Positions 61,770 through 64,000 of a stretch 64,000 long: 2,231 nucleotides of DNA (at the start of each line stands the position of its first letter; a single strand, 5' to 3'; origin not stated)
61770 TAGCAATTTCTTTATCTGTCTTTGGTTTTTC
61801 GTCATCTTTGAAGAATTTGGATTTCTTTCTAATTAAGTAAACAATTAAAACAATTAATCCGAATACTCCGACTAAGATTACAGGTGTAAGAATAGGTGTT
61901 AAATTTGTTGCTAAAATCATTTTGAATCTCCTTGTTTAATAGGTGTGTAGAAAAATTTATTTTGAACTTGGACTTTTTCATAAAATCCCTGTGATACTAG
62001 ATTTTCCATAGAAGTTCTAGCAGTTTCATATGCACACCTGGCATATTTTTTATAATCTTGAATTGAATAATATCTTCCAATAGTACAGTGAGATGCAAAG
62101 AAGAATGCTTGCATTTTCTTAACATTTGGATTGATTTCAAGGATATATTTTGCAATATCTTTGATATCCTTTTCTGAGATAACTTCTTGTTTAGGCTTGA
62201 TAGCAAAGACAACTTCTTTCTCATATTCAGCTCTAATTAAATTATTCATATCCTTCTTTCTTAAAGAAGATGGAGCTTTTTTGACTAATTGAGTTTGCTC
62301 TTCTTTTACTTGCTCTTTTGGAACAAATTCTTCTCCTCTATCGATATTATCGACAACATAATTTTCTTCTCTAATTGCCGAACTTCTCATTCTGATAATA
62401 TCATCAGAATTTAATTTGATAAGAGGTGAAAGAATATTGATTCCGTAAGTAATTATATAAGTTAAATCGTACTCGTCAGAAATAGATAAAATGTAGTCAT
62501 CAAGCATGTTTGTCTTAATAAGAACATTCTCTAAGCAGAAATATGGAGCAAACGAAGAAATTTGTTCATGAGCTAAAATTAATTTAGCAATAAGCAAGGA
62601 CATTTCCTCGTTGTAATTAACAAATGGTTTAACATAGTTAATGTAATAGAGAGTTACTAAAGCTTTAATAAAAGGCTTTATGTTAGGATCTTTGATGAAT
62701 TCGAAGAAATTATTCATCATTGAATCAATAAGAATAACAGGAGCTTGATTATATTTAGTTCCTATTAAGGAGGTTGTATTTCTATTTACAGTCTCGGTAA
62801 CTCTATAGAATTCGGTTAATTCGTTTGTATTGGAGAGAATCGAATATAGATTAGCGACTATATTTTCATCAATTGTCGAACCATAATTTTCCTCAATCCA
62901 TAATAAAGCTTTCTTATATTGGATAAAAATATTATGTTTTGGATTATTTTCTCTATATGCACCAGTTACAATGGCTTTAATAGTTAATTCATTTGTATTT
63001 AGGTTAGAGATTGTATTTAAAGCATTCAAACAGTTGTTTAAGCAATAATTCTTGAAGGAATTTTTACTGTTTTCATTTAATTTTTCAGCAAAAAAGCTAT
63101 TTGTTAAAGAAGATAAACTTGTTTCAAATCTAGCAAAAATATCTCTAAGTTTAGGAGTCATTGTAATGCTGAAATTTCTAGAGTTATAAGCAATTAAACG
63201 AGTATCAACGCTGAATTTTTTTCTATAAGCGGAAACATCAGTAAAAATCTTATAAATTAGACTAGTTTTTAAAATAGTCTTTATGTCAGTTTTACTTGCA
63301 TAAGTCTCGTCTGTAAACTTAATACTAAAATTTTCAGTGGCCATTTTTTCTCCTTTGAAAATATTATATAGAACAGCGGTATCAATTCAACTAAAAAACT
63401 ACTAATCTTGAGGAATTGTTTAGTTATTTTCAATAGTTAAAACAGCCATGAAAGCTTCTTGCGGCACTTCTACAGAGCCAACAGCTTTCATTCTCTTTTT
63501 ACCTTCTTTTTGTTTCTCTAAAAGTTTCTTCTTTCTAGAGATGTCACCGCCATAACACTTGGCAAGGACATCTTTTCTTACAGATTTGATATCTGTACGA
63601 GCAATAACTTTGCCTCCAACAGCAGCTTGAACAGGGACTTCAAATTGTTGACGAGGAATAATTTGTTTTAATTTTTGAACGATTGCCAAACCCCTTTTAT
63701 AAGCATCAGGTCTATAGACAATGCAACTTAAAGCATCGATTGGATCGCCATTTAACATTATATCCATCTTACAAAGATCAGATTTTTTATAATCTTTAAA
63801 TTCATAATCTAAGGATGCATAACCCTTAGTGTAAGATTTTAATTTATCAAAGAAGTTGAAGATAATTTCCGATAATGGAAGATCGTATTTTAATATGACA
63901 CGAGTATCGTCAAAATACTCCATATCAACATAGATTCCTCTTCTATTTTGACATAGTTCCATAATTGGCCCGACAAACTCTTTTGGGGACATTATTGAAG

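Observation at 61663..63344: Two-gene insertion between lepA and hemW: Fic-fold protein with a dead catalytic motif, plus an overlapping small membrane-anchored acidic protein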

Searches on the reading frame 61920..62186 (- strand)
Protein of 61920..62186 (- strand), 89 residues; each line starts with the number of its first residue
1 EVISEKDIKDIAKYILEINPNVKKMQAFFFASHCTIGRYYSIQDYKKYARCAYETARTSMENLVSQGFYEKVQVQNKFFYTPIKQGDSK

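Call 85: search_solved_structures(query=A4, max_evalue=10, show_alignments=3)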
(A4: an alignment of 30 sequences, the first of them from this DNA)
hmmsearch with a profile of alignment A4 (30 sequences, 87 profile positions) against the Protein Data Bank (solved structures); distinct sequences matched with E-value up to 10: 32.
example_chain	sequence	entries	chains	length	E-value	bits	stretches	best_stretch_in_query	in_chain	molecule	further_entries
4hjr_A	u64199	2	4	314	0.13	15.4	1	26-66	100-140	Tyrosine-tRNA ligase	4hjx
4nd6_A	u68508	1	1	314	0.19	14.9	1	26-66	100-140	Tyrosine-tRNA ligase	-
5l7p_A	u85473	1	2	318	0.2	14.9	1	26-66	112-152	Tyrosine--tRNA ligase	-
5u36_A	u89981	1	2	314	0.21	14.8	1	26-66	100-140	Tyrosine--tRNA ligase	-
3n2y_A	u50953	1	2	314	0.21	14.8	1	26-66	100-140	Tyrosyl-tRNA synthetase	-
5nsf_B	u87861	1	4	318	0.21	14.8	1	26-66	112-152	Tyrosine--tRNA ligase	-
4nd7_A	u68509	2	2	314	0.22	14.8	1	26-66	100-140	Tyrosine--tRNA ligase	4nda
6wrq_A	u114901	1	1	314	0.22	14.8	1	26-66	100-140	Tyrosine--tRNA ligase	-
1j1u_A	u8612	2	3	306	0.23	14.7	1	26-66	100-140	Tyrosyl-tRNA synthetase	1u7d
3qe4_A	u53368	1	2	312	0.24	14.6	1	26-66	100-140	Tyrosyl-tRNA synthetase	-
4pbr_A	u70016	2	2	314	0.24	14.6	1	26-66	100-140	Tyrosine--tRNA ligase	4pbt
7ynw_A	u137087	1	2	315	0.25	14.6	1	26-66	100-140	Tyrosine--tRNA ligase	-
2zp1_A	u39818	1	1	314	0.25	14.6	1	26-66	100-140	Tyrosyl-tRNA synthetase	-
1zh6_A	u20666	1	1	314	0.25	14.6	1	26-66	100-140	Tyrosyl-tRNA synthetase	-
4pbs_A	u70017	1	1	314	0.25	14.6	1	26-66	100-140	Tyrosine--tRNA ligase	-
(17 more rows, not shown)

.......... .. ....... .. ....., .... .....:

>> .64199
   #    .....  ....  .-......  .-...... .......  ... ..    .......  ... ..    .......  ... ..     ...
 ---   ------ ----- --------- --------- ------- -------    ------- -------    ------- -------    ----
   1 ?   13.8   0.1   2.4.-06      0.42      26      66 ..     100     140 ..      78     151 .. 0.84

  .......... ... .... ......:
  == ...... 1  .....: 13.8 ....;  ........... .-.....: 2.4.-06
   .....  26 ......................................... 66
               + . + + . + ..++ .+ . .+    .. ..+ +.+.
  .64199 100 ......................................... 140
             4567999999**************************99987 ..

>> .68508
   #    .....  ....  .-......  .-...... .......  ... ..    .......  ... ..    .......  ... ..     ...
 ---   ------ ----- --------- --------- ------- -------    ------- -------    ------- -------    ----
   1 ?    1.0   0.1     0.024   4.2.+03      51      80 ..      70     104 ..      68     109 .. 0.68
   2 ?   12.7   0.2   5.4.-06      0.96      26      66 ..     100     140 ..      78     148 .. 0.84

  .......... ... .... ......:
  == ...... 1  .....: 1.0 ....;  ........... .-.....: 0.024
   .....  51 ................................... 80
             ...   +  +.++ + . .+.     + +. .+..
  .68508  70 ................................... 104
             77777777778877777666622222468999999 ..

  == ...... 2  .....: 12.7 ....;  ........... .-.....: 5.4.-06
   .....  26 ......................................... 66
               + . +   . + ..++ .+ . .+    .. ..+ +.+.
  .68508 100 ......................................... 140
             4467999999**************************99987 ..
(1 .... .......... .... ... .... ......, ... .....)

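Call 86: search_protein_families(library=pfam, alignment_id=A4, max_evalue=1)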
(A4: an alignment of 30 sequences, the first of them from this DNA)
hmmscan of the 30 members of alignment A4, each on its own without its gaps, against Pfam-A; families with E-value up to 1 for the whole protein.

A. member 1, seq(89 aa): 1 family
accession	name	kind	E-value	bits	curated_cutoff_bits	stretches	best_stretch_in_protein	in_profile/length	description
PF03965.22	Penicillinase_R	-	0.0018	19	22.6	1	46-83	28-65/115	Penicillinase repressor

B. families by the number of members that match (of 30 scanned): 17 families
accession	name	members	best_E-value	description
PF03965.22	Penicillinase_R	27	0.00058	Penicillinase repressor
PF12116.14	SpoIIID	3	0.032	Stage III sporulation protein D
PF08823.16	PG_binding_2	2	0.025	Putative peptidoglycan binding domain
PF22871.2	AimR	1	0.0039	AimR transcriptional regulator-like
PF13490.11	zf-HC2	1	0.011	Putative zinc-finger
PF10704.14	DUF2508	1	0.021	Protein of unknown function (DUF2508)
PF11216.13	DUF3012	1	0.034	Protein of unknown function (DUF3012)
PF15339.11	Afaf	1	0.053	Acrosome formation-associated factor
PF13058.12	DUF3920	1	0.053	Protein of unknown function (DUF3920)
PF17004.11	SRP_TPR_like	1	0.063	Putative TPR-like repeat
PF00309.25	Sigma54_AID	1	0.066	Sigma-54 factor, Activator interacting domain (AID)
PF11762.14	Arabinose_Iso_C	1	0.12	L-arabinose isomerase C-terminal domain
PF13270.11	CCDC28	1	0.14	Coiled-coil domain-containing protein 28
PF09862.15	DUF2089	1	0.16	Domain of unknown function (DUF2089)-HTH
PF23135.2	TRI4_N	1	0.19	TRI4 N-terminal domain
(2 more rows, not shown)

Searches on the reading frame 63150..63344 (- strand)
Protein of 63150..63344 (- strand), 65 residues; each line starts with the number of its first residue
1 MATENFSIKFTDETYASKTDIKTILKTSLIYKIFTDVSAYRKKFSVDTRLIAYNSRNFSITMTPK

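Call 99: predict_structure(alignment_id=A5)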
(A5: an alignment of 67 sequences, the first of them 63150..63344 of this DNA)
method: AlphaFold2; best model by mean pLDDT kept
length: 65 residues; sequences in the alignment: 67
mean_pLDDT: 76.7   pTM: 0.55
mean pLDDT of the five models: 76.7, 76.6, 75.9, 73.5, 68.6
residues with pLDDT >= 90: 0; 70-90: 53; 50-70: 10; < 50: 2
segments of 3 or more residues with pLDDT < 50: none
pLDDT, mean of each block of 10 residues (from residue 1): 63 76 77 83 83 82 69
secondary structure, 60 per line:
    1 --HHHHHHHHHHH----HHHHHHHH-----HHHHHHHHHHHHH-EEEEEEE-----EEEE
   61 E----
elements in order: H3-13 H18-25 H31-43 E45-51 E57-61

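Call 101: fold_search(model_id=the predicted structure, library=pdb)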
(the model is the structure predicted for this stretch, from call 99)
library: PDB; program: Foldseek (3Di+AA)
matches with E <= 10: 131; with E <= 0.001: 0
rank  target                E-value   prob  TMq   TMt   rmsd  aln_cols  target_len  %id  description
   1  2v79_B                1.7e+00  0.12  0.34  0.23   6.0        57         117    9  Crystal Structure of the N-terminal domain of DnaD from Bacillus Subtilis (released 2008-01-15)
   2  5fd5_E                1.8e+00  0.14  0.39  0.26   5.1        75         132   13  manganese uptake regulator (released 2016-12-28)
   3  5fd5_A                1.8e+00  0.14  0.39  0.25   5.4        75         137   12  manganese uptake regulator (released 2016-12-28)
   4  2v79_A                2.2e+00  0.13  0.40  0.28   5.3        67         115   10  Crystal Structure of the N-terminal domain of DnaD from Bacillus Subtilis (released 2008-01-15)
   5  3rse_A                2.6e+00  0.03  0.21  0.06  12.1        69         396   16  Structural and biochemical characterization of two binding sites for nucleation promoting factor WASp-VCA on Arp2/3 co (released 2011-06-01)
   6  5gpy_A                2.7e+00  0.15  0.45  0.20   6.5        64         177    8  Crystal structure of the human TFIIE complex (released 2016-11-02)
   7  3l4i_B                2.7e+00  0.05  0.23  0.07  12.5        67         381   12  CRYSTAL STRUCTURE OF THE N-TERMINAL DOMAIN OF HSP70 (CGD2_20) FROM Cryptosporidium PARVUM IN COMPLEX WITH ADP and inor (released 2010-01-19)
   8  6i4h_A                2.9e+00  0.04  0.23  0.07  12.4        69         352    7  Crystal Structure of Plasmodium falciparum actin I (F54Y mutant) in the Ca-ATP state (released 2019-06-26)
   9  6gyl_W                2.9e+00  0.02  0.18  0.10   9.2        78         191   12  Structure of a yeast closed complex with distorted DNA (core CCdist) (released 2018-12-05)
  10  5oqj_W                2.9e+00  0.02  0.18  0.09   9.2        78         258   12  STRUCTURE OF YEAST TRANSCRIPTION PRE-INITIATION COMPLEX WITH TFIIH (released 2018-04-25)
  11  5oqm_W                2.9e+00  0.02  0.18  0.09   9.2        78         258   12  STRUCTURE OF YEAST TRANSCRIPTION PRE-INITIATION COMPLEX WITH TFIIH AND CORE MEDIATOR (released 2018-05-09)
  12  3r0a_B                3.4e+00  0.15  0.46  0.28   5.3        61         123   13  Possible transcriptional regulator from Methanosarcina mazei Go1 (gi 21227196) (released 2011-03-23)
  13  7tdj_A                3.4e+00  0.06  0.28  0.01   6.9        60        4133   12  Rabbit RyR1 with AMP-PCP and high Ca2+ embedded in nanodisc in closed-inactivated conformation class 1(Dataset-A) (released 2022-03-09)
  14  9bkk_R                3.6e+00  0.06  0.32  0.10  15.0        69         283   16  Cholecystokinin 1 receptor (CCK1R) sterol 7M mutant, Gq chimera (mGsqi) complex (released 2024-05-22)
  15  5xoh                  3.8e+00  0.07  0.32  0.11   6.1        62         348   14  Crystal structure of bergaptol o-methyltransferase complex (released 2018-05-23)
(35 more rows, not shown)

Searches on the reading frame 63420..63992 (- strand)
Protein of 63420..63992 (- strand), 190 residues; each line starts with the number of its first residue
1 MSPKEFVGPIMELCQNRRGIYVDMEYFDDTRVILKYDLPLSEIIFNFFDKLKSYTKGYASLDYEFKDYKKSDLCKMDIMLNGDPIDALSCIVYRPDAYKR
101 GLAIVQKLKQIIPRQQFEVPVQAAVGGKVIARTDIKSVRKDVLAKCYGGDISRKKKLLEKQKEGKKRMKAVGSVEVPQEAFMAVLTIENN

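Call 3: search_protein_families(library=pfam, proteins=[window:63420-63992:-], max_evalue=10)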
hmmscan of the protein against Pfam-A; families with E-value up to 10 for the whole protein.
window:63420-63992:- (190 aa): 2 families
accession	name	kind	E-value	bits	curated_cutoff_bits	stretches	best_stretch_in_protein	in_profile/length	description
PF06421.17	LepA_C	-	4.4e-50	168.7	29.7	1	80-185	1-106/107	GTP-binding protein LepA C-terminus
PF00679.30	EFG_C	-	2e-21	76.3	27.9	1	2-77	13-87/89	Elongation factor G C-terminus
